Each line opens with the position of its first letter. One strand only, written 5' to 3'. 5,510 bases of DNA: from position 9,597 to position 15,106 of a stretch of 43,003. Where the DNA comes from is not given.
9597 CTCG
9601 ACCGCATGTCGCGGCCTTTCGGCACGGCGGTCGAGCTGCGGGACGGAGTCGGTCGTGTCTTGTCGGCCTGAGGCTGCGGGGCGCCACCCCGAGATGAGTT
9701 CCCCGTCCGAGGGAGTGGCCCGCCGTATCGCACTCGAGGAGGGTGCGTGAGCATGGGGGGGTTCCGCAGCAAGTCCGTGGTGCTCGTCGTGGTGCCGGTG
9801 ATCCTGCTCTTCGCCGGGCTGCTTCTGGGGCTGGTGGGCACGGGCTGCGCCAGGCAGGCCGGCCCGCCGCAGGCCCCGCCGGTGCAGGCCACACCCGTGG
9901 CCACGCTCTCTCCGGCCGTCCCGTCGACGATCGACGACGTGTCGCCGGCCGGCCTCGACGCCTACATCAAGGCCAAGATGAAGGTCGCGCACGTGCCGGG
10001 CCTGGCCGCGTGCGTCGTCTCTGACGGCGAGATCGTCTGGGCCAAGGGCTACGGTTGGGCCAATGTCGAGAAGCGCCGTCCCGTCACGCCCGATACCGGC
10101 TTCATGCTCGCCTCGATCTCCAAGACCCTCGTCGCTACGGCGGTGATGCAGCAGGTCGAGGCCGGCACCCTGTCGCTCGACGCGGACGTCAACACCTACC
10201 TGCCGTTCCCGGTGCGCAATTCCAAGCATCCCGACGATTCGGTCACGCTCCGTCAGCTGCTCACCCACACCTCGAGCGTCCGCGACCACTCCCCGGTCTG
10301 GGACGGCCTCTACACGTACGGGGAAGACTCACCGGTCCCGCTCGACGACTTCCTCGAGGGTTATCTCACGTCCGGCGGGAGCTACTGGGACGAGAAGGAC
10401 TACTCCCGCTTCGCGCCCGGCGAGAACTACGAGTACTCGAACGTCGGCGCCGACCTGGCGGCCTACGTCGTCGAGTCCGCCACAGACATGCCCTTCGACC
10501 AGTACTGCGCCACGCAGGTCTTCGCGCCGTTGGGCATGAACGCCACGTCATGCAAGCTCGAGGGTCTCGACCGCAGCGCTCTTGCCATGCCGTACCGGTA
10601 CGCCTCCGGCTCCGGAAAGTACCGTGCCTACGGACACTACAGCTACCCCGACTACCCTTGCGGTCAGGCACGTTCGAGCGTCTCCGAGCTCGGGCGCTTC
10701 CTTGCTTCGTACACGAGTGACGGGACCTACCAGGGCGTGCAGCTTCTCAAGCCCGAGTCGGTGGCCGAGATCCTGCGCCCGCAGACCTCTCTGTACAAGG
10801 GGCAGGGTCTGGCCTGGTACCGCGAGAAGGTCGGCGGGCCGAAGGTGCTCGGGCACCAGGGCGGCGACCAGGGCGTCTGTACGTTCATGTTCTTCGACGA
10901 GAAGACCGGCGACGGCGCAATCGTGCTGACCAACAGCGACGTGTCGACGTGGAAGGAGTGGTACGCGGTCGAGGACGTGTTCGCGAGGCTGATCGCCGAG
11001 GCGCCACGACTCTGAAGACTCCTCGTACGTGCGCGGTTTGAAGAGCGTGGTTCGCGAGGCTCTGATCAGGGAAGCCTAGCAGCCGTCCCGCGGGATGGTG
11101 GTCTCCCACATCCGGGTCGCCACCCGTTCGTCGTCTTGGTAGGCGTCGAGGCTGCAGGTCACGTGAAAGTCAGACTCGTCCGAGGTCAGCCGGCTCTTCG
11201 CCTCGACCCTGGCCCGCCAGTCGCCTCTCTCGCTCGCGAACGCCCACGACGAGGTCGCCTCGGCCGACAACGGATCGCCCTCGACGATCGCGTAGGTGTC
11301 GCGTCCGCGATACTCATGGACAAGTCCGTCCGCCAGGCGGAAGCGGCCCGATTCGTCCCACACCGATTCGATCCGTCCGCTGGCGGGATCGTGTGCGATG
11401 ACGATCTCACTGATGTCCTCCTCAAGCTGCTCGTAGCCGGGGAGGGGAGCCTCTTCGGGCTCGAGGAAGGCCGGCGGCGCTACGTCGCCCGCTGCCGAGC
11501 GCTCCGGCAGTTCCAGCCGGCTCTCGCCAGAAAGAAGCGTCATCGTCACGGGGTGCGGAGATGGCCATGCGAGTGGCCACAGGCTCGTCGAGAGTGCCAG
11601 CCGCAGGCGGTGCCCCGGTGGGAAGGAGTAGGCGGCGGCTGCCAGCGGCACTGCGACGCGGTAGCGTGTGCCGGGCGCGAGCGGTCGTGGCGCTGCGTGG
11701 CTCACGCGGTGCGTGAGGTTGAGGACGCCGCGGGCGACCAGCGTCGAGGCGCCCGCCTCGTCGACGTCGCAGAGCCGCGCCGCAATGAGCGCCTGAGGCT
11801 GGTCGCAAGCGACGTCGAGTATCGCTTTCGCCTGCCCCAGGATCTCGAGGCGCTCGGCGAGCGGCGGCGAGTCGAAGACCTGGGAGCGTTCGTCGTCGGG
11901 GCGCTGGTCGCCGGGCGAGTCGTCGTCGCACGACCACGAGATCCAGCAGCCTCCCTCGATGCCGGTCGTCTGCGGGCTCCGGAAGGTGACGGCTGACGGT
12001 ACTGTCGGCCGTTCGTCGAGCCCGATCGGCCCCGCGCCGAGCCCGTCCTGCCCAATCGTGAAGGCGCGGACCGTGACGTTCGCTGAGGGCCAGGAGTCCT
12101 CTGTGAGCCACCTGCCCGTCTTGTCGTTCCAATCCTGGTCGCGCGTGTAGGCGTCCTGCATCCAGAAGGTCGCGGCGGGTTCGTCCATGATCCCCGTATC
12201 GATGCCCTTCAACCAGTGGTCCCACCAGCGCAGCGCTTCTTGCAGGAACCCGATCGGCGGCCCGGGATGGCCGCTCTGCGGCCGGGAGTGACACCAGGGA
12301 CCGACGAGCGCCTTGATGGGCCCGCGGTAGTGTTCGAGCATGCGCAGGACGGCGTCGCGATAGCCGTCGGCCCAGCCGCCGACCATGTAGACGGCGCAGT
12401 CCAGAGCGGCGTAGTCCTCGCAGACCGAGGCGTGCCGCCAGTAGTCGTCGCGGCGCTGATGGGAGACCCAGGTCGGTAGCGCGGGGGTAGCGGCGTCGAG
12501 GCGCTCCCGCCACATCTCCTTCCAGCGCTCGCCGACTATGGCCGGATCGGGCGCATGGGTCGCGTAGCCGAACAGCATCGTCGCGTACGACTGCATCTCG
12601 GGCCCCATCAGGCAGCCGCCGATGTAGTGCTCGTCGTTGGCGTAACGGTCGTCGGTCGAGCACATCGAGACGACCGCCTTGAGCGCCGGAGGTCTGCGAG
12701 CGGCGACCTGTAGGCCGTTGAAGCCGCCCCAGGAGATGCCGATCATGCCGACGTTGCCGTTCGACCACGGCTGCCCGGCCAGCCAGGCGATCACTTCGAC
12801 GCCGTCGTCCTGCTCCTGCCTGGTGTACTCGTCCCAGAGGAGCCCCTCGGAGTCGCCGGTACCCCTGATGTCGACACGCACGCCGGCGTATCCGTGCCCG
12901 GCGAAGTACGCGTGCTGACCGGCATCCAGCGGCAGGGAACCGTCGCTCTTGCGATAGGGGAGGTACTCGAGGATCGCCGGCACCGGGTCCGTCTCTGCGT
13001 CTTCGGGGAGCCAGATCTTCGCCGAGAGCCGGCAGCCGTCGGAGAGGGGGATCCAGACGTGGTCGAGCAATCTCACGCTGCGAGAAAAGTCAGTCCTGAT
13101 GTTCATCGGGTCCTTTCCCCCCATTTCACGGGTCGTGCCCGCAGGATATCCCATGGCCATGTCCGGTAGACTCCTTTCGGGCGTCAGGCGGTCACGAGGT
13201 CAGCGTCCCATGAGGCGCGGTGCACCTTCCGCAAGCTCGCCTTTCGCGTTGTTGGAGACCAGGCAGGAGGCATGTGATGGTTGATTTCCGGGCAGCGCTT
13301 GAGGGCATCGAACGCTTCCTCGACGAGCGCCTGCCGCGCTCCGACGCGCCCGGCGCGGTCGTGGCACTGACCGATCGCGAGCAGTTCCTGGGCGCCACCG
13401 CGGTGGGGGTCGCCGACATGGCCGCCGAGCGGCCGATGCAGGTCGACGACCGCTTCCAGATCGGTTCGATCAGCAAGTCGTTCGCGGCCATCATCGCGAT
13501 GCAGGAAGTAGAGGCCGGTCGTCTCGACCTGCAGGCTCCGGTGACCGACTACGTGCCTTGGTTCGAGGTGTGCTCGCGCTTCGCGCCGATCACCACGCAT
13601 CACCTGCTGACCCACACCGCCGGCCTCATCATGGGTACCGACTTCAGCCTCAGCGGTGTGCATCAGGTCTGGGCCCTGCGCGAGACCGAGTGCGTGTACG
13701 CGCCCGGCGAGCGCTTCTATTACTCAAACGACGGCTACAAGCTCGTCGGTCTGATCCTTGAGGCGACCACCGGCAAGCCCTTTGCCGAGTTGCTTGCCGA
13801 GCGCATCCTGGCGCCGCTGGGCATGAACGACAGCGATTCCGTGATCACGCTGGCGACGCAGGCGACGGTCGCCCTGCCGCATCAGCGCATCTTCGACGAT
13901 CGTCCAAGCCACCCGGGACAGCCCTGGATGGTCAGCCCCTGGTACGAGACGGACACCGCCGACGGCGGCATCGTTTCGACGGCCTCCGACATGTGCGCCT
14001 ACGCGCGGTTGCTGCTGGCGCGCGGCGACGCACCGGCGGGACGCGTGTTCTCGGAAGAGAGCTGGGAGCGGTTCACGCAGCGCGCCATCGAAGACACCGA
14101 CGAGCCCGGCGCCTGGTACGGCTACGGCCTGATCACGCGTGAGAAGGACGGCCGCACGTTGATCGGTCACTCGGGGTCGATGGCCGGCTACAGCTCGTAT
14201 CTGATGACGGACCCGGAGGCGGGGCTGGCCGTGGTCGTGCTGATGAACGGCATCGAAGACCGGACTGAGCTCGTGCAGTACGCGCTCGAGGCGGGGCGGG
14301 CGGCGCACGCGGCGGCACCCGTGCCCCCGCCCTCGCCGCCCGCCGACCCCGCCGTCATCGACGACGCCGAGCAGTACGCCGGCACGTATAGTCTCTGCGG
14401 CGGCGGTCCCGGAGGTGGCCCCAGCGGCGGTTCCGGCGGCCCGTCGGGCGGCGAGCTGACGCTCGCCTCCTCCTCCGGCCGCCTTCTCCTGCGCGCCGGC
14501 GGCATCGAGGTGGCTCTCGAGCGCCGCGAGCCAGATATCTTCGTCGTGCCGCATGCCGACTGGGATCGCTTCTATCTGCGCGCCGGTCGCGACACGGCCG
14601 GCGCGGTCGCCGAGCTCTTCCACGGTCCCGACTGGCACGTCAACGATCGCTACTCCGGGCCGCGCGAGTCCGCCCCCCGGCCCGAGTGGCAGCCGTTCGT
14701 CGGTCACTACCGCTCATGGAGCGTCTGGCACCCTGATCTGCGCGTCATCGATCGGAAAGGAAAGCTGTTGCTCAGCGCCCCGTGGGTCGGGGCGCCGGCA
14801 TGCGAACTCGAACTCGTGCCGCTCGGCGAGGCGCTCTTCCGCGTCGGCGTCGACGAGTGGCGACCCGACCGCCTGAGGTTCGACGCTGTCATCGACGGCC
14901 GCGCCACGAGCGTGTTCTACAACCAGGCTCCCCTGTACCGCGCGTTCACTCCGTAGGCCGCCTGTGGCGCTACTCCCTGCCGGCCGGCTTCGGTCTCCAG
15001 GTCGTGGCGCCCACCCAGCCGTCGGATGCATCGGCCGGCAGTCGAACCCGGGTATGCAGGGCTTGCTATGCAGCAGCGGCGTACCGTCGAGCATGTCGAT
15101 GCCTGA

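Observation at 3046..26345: Four non-pyrrolysine MttB-superfamily paralogs in one island with no corrinoid protein, methylcorrinoid transferase or activase in view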

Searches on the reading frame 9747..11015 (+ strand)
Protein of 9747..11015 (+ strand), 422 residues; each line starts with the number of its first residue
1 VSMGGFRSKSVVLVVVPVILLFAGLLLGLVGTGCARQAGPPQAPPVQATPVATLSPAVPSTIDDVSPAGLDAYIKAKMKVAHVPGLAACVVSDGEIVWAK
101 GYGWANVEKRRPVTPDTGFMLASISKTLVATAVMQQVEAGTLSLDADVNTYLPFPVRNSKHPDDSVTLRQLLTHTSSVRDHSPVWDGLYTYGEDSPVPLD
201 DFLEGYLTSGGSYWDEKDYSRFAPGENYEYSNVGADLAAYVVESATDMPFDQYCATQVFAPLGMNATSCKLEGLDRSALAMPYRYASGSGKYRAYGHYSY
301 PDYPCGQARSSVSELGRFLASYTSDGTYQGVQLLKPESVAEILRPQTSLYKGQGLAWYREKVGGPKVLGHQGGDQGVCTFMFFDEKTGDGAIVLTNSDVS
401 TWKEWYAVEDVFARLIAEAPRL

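Call 4: search_protein_families(library=pfam, proteins=[window:9747-11015:+], max_evalue=0.01)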
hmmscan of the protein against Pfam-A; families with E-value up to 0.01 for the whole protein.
window:9747-11015:+ (422 aa): 2 families
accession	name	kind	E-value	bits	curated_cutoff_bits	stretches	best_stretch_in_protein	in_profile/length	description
PF00144.29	Beta-lactamase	-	2.7e-63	214.6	27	1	70-400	1-313/329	Beta-lactamase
PF13354.11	Beta-lactamase2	-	0.00011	22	22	1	113-180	15-87/214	Beta-lactamase enzyme family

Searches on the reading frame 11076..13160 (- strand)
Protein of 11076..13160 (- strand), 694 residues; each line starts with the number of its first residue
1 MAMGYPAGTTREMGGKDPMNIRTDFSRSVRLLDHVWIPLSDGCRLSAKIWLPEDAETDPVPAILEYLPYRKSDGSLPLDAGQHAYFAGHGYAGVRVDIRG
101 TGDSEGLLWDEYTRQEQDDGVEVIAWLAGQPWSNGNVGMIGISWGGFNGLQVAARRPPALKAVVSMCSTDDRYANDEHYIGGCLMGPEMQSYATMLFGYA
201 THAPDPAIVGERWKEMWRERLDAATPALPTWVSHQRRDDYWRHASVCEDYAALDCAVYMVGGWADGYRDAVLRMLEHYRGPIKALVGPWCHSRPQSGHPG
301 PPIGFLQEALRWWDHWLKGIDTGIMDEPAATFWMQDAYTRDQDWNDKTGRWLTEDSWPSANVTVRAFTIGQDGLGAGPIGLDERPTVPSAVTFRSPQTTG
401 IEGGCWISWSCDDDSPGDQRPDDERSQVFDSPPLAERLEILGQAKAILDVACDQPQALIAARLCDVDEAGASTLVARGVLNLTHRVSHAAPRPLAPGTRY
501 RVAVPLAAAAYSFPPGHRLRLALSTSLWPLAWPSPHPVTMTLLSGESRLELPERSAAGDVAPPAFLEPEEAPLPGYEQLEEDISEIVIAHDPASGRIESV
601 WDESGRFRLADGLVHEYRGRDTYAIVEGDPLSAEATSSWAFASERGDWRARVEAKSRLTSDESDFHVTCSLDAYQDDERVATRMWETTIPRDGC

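Call 4: search_protein_families(library=pfam, proteins=[window:11076-13160:-], max_evalue=0.01)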
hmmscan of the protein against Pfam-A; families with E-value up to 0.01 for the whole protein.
window:11076-13160:- (694 aa): 6 families
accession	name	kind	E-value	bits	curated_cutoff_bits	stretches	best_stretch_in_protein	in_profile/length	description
PF02129.25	Peptidase_S15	-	2.2e-66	224.7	23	1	41-292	1-261/262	X-Pro dipeptidyl-peptidase (S15 family)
PF08530.16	PepX_C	-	1.7e-39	136.4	22.5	1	325-547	4-200/217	X-Pro dipeptidyl-peptidase C-terminal non-catalytic domain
PF00561.26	Abhydrolase_1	-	9.1e-11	42.3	25.8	1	85-171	22-103/245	alpha/beta hydrolase fold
PF12146.15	Hydrolase_4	-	5e-06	26.4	27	1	84-166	25-107/239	Serine aminopeptidase, S33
PF00326.27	Peptidase_S9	-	5.7e-05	23.1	22.6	1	84-168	8-97/213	Prolyl oligopeptidase family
PF05448.18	AXE1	-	0.00058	19.2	21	1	41-102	65-121/321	Acetyl xylan esterase (AXE1)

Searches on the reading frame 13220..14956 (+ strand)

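Call 5: search_protein_families(library=pfam, proteins=[window:13220-14956:+], max_evalue=0.01)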
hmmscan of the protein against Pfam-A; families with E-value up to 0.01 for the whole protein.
window:13220-14956:+ (578 aa): 1 family
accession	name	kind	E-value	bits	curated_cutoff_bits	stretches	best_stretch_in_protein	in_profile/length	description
PF00144.29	Beta-lactamase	-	2.2e-64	218.1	27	1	32-344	3-310/329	Beta-lactamase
